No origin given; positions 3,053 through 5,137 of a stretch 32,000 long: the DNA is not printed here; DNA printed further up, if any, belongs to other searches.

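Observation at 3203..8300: Tandem adenine-deaminase paralogues in one operon; the upstream copy has replaced several conserved histidines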

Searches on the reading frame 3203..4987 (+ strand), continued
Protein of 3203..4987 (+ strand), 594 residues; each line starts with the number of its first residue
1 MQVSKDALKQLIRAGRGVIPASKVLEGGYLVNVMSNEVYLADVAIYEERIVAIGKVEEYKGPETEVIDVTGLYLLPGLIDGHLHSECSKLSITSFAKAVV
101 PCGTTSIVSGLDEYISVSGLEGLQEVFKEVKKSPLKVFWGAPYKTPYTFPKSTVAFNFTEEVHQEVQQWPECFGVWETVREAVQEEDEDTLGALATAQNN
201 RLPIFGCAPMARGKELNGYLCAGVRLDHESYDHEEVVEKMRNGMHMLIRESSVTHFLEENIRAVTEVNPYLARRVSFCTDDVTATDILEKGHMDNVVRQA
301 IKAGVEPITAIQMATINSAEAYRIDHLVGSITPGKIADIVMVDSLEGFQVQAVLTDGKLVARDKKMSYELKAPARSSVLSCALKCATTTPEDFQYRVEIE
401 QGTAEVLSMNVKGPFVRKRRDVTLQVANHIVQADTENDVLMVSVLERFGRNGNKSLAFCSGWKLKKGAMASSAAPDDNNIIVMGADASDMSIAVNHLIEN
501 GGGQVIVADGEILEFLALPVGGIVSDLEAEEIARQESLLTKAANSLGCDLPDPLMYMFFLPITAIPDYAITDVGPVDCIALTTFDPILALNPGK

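Call 15: find_encoding_contigs(protein=P0108, flank=10000, max_places=2)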
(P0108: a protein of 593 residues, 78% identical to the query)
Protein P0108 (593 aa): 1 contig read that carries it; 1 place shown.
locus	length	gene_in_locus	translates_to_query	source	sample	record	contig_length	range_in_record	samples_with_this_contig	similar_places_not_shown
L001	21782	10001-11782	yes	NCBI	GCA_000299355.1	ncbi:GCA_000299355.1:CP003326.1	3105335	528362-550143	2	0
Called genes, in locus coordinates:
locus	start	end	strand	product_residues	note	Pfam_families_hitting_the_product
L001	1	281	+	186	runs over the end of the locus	PF00398:RrnaAD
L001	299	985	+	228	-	PF00072:Response_reg, PF00486:Trans_reg_C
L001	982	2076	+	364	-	PF00672:HAMP (weak), PF00512:HisKA, PF02518:HATPase_c, PF14501:HATPase_c_5 (weak)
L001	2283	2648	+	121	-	PF00903:Glyoxalase, PF12681:Glyoxalase_2, PF13669:Glyoxalase_4 (weak)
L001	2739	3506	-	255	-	PF12833:HTH_18, PF00165:HTH_AraC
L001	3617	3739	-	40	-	-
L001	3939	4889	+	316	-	PF01497:Peripla_BP_2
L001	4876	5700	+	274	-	PF01032:FecCD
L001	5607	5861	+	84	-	PF01032:FecCD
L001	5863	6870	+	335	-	PF01032:FecCD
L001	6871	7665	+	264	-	PF02463:SMC_N (faint), PF03215:Rad17 (faint), PF00005:ABC_tran, PF13175:AAA_15 (weak), PF13304:AAA_21 (faint)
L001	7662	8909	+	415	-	PF05977:MFS_3, PF07690:MFS_1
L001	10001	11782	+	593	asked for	PF01979:Amidohydro_1, PF07969:Amidohydro_3 (weak), PF13382:Adenine_deam_C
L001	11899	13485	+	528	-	-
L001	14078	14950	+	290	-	PF04307:YdjM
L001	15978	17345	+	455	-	PF01979:Amidohydro_1, PF07969:Amidohydro_3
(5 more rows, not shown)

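Call 16: find_encoding_contigs(protein=P0113, flank=10000, max_places=2)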
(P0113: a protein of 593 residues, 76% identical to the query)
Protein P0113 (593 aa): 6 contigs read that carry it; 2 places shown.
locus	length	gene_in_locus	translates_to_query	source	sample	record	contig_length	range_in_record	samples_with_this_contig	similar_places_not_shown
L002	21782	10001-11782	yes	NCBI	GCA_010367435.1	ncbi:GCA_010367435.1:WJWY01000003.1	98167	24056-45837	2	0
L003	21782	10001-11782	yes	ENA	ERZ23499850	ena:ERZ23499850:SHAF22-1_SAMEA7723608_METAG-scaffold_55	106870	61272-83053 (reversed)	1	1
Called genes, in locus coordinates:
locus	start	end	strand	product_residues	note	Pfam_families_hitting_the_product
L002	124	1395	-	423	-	PF05525:Branch_AA_trans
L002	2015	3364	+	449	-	PF00209:SNF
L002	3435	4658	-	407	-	PF00860:Xan_ur_permease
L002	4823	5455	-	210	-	PF04263:TPK_catalytic, PF04265:TPK_B1_binding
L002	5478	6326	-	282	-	PF19580:Exo_endo_phos_3 (weak), PF03372:Exo_endo_phos (weak)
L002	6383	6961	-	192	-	PF13580:SIS_2, PF01380:SIS (weak)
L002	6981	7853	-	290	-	PF00126:HTH_1, PF03466:LysR_substrate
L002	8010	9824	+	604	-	PF08439:Peptidase_M3_N, PF01432:Peptidase_M3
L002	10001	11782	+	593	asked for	PF01979:Amidohydro_1, PF07969:Amidohydro_3 (faint), PF13382:Adenine_deam_C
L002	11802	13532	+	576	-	PF01979:Amidohydro_1, PF07969:Amidohydro_3 (weak), PF13382:Adenine_deam_C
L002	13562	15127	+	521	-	-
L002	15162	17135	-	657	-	PF07728:AAA_5 (faint), PF00158:Sigma54_activat, PF14532:Sigma54_activ_2, PF00004:AAA (weak), PF07724:AAA_2 (faint), PF25601:AAA_lid_14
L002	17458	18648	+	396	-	PF00155:Aminotran_1_2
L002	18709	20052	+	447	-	PF03553:Na_H_antiporter, PF07158:MatC_N (weak)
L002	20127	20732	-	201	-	PF00581:Rhodanese, PF02583:Trns_repr_metal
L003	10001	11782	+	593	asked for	PF01979:Amidohydro_1, PF07969:Amidohydro_3 (faint), PF13382:Adenine_deam_C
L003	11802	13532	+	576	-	PF01979:Amidohydro_1, PF07969:Amidohydro_3 (weak), PF13382:Adenine_deam_C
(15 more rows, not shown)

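Call 17: find_related_loci(query=window:3203-4984:+, collection=genome_contigs, flank=8000)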
Query window:3203-4984:+ (594 aa) in genome_contigs; peptide patterns used: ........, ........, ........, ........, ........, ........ (x = any residue, [..] = any of these).
79 stretches matched a pattern; 58 encode a relative of the query (tblastn E <= 1e-3); 55 distinct loci.
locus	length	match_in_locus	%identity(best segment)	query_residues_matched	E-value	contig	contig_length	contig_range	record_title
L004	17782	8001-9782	82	1-594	0e+0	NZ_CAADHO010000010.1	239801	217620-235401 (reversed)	Desulfoluna butyratoxydans isolate Desulfoluna butyratoxydans MSL71, whole genome shotgun sequence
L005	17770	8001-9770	82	1-590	0e+0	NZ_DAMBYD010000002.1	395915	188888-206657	MAG: Aminipila sp. isolate CTOTU49424 NODE_2_length_395915_cov_7.280306, whole genome shotgun sequence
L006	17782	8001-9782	81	1-594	0e+0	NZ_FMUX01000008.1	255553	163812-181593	Desulfoluna spongiiphila strain AA1, whole genome shotgun sequence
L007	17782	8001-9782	80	1-594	0e+0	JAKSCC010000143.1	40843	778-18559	MAG: Desulfobacterales bacterium isolate MAG.254 k141_2740780, whole genome shotgun sequence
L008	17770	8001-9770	81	1-590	0e+0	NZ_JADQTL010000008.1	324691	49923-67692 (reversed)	Anaerovorax sp. IOR16 IOR16contig00008, whole genome shotgun sequence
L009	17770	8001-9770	81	1-590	0e+0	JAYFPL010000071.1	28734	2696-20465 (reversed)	MAG: Anaerovorax sp. isolate CA_118 c_CA_000000045228, whole genome shotgun sequence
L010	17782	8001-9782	83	1-594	0e+0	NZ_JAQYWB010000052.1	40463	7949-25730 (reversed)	MAG: Desulfoluna sp. isolate Pyr_d60_bin26 Pyr_d60_bin.26.orig_d60_contig-145_686, whole genome shotgun sequence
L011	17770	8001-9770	80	1-590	0e+0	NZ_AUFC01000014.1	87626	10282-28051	Anaerovorax odorimutans DSM 5092 K292DRAFT_scaffold00011.11_C, whole genome shotgun sequence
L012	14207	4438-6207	80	1-590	0e+0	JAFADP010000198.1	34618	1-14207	MAG: Bacillota bacterium isolate OH_SBB_8 k127_650614, whole genome shotgun sequence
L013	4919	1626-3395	79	1-590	0e+0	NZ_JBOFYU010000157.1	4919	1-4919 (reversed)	MAG: Clostridium sp. isolate WFFMC_MAG_492 k139_92398_flag=0_multi=7.3958_len=4919, whole genome shotgun sequence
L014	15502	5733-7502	79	1-590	0e+0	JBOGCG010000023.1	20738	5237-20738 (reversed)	MAG: Sarcina sp. isolate WFFMC_MAG_402 k139_940_flag=0_multi=31.5737_len=20738, whole genome shotgun sequence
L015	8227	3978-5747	78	1-590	0e+0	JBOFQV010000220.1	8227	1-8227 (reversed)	MAG: Clostridium sp. isolate WFFMC_MAG_699 k139_72176_flag=1_multi=6.7522_len=8227, whole genome shotgun sequence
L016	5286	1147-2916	79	1-590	0e+0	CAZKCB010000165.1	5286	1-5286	MAG TPA_asm: uncultured Oscillospiraceae bacterium isolate SRP302447_co1_68 genome assembly, contig: NODE_44137_length_5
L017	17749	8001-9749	79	8-590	0e+0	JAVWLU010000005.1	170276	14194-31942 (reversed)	MAG: Clostridium sp. isolate CGS1Y4-bin23 NODE_49_length_170276_cov_16.985677, whole genome shotgun sequence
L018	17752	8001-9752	78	9-592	0e+0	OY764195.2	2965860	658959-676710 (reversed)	MAG: Anaerovoracaceae bacterium isolate cdaadf04-e2f3-4fd8-80f9-b39a06479d73 genome assembly, chromosome: 1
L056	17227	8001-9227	74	1-590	8e-139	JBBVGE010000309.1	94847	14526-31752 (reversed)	Clostridium perfringens strain s008 NODE_8_length_94847_cov_56.7849_ID_10774, whole genome shotgun sequence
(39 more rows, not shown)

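Call 24: search_solved_structures(query=window:3203-4987:+, max_evalue=1)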
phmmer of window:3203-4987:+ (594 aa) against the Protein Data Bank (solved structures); distinct sequences matched with E-value up to 1: 95 (the best 60 are shown).
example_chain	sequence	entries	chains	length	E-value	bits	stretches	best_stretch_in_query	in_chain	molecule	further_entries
3nqb_A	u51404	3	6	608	1.4e-69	238.4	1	10-546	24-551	Adenine deaminase 2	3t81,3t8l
9jql_A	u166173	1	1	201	9.1e-10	40.9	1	423-586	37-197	Putative adenine deaminase YerA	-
2vun_A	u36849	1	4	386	1.2e-07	33.9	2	273-348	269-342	ENAMIDASE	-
9kov_A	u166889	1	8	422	1.2e-07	33.9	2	299-348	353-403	trum-mut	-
3sfw_A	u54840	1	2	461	4.2e-07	32.1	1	33-108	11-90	Dihydropyrimidinase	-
4v1x_A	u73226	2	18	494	8.7e-07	31.1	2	305-344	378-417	ATRAZINE CHLOROHYDROLASE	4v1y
4wgx_A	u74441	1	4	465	1.2e-06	30.7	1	299-344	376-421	Molinate hydrolase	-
4ub9_A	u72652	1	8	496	1.4e-06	30.4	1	299-344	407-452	Molinate hydrolase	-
3ooq_A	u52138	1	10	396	1.7e-06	30.1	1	36-85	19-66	amidohydrolase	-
3be7_A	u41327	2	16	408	3.8e-06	29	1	27-85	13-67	Zn-dependent arginine carboxypeptidase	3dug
7cf6_B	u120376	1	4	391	4.9e-06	28.6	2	42-86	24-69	Isoaspartyl dipeptidase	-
7cdh_X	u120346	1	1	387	5e-06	28.6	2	42-86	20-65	Isoaspartyl dipeptidase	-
4tqt_A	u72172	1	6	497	6.3e-06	28.3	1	20-132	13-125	D-hydantoinase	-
3mtw_A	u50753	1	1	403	7e-06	28.1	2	42-86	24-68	L-Arginine carboxypeptidase Cc2672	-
1yny_A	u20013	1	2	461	1.1e-05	27.5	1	24-88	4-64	D-Hydantoinase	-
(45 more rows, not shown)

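Call 50: find_encoding_contigs(protein=window:3203-4987:+, flank=10000, max_places=1)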
Protein window:3203-4987:+ (594 aa): no gene with exactly this product is on record in the collection.

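Call 72: search_protein_representatives(protein=window:3203-4984:+)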
Query: 594 residues. Proteins with E-value up to 0.001 (for the whole library): 7180; up to 1e-10: 3375; up to 1e-30: 1246. The best 150 are listed.
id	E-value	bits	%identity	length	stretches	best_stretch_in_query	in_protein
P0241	8.2e-299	1008.4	75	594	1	5-590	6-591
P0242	6.9e-153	526.6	45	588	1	8-590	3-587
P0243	7.6e-141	486.9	43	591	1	8-589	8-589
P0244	2.7e-140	485.1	43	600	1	11-577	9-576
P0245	2.0e-133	462.4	42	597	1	7-587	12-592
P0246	4.2e-133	461.4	39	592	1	10-591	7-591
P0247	3.1e-122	425.5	39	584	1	10-588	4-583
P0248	3.7e-112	392.2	37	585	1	17-589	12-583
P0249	3.7e-112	392.2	39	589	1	11-590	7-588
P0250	1.2e-108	380.6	36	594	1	10-578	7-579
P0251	3.7e-106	372.4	37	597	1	11-590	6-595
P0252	6.3e-106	371.6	37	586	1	10-580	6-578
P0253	1.2e-104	367.4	37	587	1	21-578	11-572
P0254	3.8e-102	359.1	35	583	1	10-579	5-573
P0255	4.8e-102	358.8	35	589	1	11-589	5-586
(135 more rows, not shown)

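Call 74: find_encoding_contigs(protein=P0242, flank=6000, max_places=3)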
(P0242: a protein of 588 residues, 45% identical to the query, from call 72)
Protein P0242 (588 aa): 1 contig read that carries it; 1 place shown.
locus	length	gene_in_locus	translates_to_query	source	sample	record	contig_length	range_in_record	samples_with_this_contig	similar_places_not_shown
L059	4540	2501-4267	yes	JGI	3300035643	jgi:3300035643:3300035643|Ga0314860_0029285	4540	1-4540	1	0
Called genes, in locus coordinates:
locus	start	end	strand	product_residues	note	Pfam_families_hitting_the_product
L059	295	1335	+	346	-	PF02729:OTCace_N, PF00185:OTCace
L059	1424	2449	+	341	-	PF00962:A_deaminase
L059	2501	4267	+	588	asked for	PF01979:Amidohydro_1, PF07969:Amidohydro_3 (faint), PF13382:Adenine_deam_C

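Call 75: find_encoding_contigs(protein=P0243, flank=6000, max_places=3)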
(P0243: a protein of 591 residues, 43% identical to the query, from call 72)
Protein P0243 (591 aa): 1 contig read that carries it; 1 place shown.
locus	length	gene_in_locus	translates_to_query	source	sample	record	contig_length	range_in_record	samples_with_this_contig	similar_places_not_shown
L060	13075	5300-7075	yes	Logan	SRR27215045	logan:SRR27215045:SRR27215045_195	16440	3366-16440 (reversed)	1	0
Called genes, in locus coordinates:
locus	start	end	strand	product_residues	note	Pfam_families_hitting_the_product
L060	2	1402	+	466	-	?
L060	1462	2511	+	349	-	PF02653:BPD_transp_2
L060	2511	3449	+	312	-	PF02653:BPD_transp_2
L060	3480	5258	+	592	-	PF01979:Amidohydro_1, PF07969:Amidohydro_3 (faint), PF13382:Adenine_deam_C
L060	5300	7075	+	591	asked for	PF07969:Amidohydro_3 (faint), PF01979:Amidohydro_1, PF13382:Adenine_deam_C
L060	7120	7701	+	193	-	-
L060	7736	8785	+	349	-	PF01208:URO-D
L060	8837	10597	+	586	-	PF01979:Amidohydro_1, PF07969:Amidohydro_3 (faint), PF13382:Adenine_deam_C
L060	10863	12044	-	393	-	PF01053:Cys_Met_Meta_PP, PF00155:Aminotran_1_2 (weak), PF06838:Met_gamma_lyase (faint)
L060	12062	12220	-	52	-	-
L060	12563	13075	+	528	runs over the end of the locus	PF00496:SBP_bac_5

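Call 93: find_encoding_contigs(protein=P0244, flank=7000, max_places=2)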
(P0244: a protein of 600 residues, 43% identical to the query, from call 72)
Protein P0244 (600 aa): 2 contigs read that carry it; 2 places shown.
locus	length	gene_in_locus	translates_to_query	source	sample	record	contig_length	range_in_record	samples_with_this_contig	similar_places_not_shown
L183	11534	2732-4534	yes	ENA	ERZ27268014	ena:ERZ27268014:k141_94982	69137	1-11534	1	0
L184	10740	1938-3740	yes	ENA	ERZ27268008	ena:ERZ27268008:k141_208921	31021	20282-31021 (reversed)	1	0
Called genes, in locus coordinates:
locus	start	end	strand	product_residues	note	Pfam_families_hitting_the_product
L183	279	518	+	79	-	-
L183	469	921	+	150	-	-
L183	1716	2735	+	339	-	PF14226:DIOX_N, PF03171:2OG-FeII_Oxy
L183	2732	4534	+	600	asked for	PF07969:Amidohydro_3 (faint), PF01979:Amidohydro_1, PF13382:Adenine_deam_C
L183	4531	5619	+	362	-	PF00962:A_deaminase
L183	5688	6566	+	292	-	PF01037:AsnC_trans_reg (faint), PF22482:AsnC_trans_reg_3 (faint), PF13404:HTH_AsnC-type, PF13412:HTH_24 (weak)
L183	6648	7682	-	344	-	PF14226:DIOX_N, PF03171:2OG-FeII_Oxy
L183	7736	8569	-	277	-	PF00005:ABC_tran, PF13304:AAA_21 (faint)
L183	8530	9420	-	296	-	PF00528:BPD_transp_1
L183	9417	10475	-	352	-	PF09084:NMT1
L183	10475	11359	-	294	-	PF01726:LexA_DNA_bind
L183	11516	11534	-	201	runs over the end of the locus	-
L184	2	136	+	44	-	?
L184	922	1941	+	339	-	PF14226:DIOX_N, PF03171:2OG-FeII_Oxy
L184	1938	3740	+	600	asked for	PF07969:Amidohydro_3 (faint), PF01979:Amidohydro_1, PF13382:Adenine_deam_C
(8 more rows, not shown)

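Call 94: find_encoding_contigs(protein=P0245, flank=7000, max_places=2)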
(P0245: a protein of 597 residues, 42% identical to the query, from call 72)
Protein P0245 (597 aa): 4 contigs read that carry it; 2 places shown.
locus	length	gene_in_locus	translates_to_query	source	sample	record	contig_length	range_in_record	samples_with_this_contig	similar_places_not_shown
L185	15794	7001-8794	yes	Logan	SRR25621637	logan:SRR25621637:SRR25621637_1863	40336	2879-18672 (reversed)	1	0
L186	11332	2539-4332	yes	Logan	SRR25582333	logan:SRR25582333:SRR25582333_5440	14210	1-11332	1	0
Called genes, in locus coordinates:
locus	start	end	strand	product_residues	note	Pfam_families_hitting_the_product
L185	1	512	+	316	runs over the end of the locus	PF02653:BPD_transp_2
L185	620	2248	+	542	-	PF00005:ABC_tran, PF13304:AAA_21 (faint), PF00005:ABC_tran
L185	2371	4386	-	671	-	PF02730:AFOR_N, PF01314:AFOR_C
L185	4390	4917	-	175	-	PF13247:Fer4_11, PF12838:Fer4_7, PF25160:LdpA_Fe-S-bd (weak), PF00037:Fer4, PF12797:Fer4_2 (weak), PF12837:Fer4_6 (weak), PF13237:Fer4_10 (weak), PF14697:Fer4_21, +4 more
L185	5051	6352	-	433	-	PF02310:B12-binding, PF04055:Radical_SAM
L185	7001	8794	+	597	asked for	PF07969:Amidohydro_3 (faint), PF01979:Amidohydro_1, PF13382:Adenine_deam_C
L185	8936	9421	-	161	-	PF13404:HTH_AsnC-type, PF13412:HTH_24, PF01037:AsnC_trans_reg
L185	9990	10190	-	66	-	PF00892:EamA (weak)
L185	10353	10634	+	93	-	PF02826:2-Hacid_dh_C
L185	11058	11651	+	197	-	-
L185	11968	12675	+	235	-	PF01609:DDE_Tnp_1, PF13359:DDE_Tnp_4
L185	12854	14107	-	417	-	PF02812:ELFV_dehydrog_N, PF00208:ELFV_dehydrog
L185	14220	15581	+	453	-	PF13660:DUF4147, PF05161:MOFRL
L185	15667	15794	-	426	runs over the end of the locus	PF03952:Enolase_N, PF00113:Enolase_C, PF13378:MR_MLE_C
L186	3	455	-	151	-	?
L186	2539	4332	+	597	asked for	PF07969:Amidohydro_3 (faint), PF01979:Amidohydro_1, PF13382:Adenine_deam_C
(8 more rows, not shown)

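Call 117: search_protein_families(library=pfam, proteins=[L056:9687-11195:+, L056:11775-12788:+, L060:7120-7701:+, L060:3480-5258:+, L060:8837-10597:+], max_evalue=0.001)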
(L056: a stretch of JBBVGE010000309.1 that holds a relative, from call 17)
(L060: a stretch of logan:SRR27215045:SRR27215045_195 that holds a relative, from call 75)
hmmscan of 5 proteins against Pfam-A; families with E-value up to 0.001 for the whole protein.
L056:9687-11195:+ (502 aa): 1 family
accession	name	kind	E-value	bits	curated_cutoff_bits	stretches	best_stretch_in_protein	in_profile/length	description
PF12833.13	HTH_18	-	1.9e-06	28.5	33.6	1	38-108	3-73/80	Helix-turn-helix domain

L056:11775-12788:+ (337 aa): 1 family
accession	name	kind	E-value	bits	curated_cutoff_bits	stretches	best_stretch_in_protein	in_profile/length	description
PF09983.15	JetD_C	-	4.6e-07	29.8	22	1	167-263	29-107/179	Wadjet protein JetD, C-terminal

L060:7120-7701:+ (193 aa): 0 families

L060:3480-5258:+ (592 aa): 3 families
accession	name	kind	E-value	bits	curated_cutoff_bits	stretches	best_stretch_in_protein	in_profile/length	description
PF13382.11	Adenine_deam_C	-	5.3e-52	176.1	27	1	417-577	5-165/169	Adenine deaminase C-terminal domain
PF01979.26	Amidohydro_1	-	2e-19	70.5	25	1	70-356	1-345/345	Amidohydrolase family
PF07969.17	Amidohydro_3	-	1.4e-08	35.1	29.7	0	62-82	1-21/472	Amidohydrolase family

L060:8837-10597:+ (586 aa): 3 families
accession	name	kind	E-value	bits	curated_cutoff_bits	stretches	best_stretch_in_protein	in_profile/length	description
PF13382.11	Adenine_deam_C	-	1.9e-57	193.8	27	1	411-576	3-168/169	Adenine deaminase C-terminal domain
PF01979.26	Amidohydro_1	-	1.4e-14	54.6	25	1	67-353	1-345/345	Amidohydrolase family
PF07969.17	Amidohydro_3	-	2.1e-10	41.1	29.7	1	59-84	1-26/472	Amidohydrolase family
